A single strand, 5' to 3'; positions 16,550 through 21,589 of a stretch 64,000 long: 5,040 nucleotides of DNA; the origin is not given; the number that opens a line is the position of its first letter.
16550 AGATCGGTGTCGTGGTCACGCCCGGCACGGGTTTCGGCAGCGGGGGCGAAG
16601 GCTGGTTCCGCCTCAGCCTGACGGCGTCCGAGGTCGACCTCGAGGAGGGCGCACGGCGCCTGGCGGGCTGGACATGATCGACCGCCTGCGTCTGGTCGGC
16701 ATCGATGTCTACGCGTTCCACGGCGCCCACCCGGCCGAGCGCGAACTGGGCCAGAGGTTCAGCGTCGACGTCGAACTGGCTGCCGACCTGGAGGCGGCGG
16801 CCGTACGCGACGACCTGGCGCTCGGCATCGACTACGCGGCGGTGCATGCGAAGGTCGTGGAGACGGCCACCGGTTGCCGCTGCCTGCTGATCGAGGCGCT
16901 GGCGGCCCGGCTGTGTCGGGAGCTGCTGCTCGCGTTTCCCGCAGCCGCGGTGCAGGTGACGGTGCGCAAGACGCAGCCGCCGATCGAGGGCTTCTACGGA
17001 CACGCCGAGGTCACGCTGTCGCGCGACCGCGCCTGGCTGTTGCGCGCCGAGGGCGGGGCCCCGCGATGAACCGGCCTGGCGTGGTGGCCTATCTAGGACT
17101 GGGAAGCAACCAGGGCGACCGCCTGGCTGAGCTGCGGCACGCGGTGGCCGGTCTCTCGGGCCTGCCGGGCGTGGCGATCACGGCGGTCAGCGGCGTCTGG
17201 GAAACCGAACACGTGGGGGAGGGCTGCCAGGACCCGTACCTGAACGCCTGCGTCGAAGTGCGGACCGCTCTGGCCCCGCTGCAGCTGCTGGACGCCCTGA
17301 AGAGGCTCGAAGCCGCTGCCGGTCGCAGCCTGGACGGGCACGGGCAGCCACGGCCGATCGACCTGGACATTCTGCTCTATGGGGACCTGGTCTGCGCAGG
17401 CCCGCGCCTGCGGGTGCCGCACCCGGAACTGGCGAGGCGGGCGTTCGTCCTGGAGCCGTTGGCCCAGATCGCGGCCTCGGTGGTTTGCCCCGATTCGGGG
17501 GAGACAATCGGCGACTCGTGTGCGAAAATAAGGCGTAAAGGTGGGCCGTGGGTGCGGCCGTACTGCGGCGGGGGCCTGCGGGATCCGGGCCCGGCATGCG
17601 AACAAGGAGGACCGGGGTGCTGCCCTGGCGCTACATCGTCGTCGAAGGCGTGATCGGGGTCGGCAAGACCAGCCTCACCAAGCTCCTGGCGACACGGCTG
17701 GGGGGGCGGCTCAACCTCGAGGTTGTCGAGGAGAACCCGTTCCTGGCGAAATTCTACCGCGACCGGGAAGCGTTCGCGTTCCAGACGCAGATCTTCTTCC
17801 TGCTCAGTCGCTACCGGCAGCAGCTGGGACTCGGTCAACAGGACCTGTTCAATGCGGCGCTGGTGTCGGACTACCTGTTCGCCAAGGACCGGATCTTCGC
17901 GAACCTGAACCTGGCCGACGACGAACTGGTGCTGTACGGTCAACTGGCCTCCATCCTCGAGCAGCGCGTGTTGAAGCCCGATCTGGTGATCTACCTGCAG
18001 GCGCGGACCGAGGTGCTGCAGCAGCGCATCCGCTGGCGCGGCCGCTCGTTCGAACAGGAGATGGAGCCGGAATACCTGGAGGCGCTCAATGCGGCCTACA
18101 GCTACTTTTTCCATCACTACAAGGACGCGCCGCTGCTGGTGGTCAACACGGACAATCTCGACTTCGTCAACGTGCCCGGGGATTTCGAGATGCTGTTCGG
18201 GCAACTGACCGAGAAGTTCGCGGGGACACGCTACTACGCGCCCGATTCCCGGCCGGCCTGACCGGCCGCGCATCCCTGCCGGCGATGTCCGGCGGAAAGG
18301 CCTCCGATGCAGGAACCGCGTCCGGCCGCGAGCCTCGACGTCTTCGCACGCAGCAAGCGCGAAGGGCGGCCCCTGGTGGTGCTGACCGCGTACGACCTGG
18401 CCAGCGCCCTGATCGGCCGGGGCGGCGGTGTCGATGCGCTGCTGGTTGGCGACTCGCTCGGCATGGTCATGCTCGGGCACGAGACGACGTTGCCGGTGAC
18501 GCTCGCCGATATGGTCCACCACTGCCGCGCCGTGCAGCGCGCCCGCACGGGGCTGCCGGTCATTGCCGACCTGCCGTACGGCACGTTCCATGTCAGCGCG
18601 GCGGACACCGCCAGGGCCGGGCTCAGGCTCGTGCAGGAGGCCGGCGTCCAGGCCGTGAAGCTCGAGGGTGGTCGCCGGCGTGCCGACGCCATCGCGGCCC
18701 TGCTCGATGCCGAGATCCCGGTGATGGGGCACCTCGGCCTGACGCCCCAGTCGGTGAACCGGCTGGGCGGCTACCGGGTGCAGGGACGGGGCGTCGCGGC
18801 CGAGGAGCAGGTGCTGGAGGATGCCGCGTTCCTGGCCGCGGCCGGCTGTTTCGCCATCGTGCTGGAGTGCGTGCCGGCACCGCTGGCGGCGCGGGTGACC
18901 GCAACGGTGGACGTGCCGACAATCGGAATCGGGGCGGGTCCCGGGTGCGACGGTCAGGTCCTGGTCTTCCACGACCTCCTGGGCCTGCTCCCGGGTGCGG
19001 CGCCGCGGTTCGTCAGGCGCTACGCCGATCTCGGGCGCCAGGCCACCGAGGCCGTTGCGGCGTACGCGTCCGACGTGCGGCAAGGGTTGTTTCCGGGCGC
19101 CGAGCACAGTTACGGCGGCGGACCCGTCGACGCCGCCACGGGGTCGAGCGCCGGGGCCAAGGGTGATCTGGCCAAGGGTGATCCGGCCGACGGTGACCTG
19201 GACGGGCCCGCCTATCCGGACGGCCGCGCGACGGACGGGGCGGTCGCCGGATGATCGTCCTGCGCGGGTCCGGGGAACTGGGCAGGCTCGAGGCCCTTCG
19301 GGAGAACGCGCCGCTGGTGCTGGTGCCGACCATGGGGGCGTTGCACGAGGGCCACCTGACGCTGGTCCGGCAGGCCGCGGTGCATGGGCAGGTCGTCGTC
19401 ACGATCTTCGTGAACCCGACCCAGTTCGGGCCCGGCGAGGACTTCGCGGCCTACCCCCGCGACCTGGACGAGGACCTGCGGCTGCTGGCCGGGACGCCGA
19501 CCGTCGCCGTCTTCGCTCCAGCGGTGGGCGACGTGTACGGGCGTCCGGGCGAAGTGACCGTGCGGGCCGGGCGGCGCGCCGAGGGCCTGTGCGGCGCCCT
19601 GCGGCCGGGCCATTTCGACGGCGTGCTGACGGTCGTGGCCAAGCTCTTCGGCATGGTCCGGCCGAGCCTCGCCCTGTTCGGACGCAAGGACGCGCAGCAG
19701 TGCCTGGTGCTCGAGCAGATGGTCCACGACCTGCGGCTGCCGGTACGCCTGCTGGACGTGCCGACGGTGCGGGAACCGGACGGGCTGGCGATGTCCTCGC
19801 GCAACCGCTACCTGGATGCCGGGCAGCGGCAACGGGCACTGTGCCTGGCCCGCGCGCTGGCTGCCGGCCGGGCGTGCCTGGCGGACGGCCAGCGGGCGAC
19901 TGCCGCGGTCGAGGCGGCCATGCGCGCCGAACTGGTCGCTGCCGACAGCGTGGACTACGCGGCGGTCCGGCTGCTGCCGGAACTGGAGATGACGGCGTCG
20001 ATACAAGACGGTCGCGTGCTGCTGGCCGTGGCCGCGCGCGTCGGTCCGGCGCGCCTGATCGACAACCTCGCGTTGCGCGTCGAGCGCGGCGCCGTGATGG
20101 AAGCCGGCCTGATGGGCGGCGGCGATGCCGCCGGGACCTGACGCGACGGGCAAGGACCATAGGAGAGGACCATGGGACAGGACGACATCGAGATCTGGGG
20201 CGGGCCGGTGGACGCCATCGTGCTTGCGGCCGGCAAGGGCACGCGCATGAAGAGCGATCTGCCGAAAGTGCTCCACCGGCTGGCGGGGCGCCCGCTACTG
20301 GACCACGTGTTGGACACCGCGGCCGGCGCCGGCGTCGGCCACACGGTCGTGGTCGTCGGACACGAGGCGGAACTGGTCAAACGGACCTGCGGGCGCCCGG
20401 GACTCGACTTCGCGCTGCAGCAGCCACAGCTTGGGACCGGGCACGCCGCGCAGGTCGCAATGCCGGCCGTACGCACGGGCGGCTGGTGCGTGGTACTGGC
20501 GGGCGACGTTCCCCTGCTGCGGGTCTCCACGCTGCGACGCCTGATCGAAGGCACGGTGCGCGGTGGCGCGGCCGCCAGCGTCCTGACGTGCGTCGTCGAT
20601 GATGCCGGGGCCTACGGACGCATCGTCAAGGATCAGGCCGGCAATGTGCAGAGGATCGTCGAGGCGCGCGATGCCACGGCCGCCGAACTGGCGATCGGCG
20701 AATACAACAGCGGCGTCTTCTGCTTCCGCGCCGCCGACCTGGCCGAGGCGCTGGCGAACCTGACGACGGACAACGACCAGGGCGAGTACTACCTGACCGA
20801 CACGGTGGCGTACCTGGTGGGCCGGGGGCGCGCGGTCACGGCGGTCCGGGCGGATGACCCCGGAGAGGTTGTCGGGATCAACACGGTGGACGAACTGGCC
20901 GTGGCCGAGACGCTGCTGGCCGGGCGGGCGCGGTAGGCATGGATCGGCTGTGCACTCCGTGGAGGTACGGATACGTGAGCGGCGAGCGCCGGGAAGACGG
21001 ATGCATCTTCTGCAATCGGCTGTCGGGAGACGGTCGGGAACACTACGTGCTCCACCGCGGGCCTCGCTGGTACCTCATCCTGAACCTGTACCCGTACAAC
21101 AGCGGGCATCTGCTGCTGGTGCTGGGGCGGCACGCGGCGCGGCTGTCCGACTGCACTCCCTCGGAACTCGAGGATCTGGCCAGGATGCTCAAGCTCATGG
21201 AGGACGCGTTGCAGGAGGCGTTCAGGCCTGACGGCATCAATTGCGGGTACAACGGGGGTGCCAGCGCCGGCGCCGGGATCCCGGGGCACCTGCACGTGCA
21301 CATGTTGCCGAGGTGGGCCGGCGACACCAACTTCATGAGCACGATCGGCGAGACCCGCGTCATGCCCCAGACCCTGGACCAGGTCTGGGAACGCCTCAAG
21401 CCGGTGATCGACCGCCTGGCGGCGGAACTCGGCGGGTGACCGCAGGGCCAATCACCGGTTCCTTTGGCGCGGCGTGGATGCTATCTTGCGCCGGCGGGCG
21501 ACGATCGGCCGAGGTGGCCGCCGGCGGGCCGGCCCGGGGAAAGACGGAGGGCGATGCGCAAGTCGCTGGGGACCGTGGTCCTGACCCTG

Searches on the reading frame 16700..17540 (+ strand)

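Call 12: search_protein_families(library=pfam, proteins=[window:16700-17540:+], max_evalue=0.001)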
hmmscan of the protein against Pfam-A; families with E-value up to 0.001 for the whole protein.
window:16700-17540:+ (280 aa): 1 family
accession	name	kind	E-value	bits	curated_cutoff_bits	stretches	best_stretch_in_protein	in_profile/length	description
PF01288.25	HPPK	-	1.3e-33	116.3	25.7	1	131-258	1-115/116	7,8-dihydro-6-hydroxymethylpterin-pyrophosphokinase (HPPK)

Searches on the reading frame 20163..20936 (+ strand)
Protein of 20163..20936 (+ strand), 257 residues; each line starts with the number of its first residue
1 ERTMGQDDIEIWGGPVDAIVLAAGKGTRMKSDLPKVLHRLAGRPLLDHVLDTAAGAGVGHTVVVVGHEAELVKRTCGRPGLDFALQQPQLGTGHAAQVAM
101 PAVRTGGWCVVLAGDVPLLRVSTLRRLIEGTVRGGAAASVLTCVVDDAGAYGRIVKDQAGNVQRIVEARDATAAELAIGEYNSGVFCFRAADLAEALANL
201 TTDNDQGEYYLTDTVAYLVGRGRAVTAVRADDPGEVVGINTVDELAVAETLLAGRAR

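Call 9: search_protein_families(library=pfam, proteins=[window:20163-20936:+], max_evalue=0.001)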
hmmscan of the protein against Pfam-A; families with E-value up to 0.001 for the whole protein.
window:20163-20936:+ (257 aa): 4 families
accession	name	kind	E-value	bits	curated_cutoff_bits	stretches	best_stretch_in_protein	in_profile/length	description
PF12804.13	NTP_transf_3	-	3.7e-24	86.2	27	1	18-200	1-144/160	MobA-like NTP transferase domain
PF00483.29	NTP_transferase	-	7.1e-14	52.4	21.2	1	18-228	2-219/245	Nucleotidyl transferase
PF01128.25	IspD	-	3.6e-09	37.1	27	1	17-70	2-55/221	2-C-methyl-D-erythritol 4-phosphate cytidylyltransferase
PF02348.25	CTP_transf_3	-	2.4e-05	24.7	22.6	1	19-134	3-117/217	Cytidylyltransferase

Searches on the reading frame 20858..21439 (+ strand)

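Call 9: search_protein_families(library=pfam, proteins=[window:20858-21439:+], max_evalue=0.001)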
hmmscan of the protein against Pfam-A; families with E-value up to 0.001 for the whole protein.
window:20858-21439:+ (193 aa): 2 families
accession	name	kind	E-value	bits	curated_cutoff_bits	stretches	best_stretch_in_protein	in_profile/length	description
PF01230.28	HIT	-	1.6e-13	51.5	21.5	1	66-152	10-95/98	HIT domain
PF11969.13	DcpS_C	-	7.1e-07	30.1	24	1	49-150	2-100/114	Scavenger mRNA decapping enzyme C-term binding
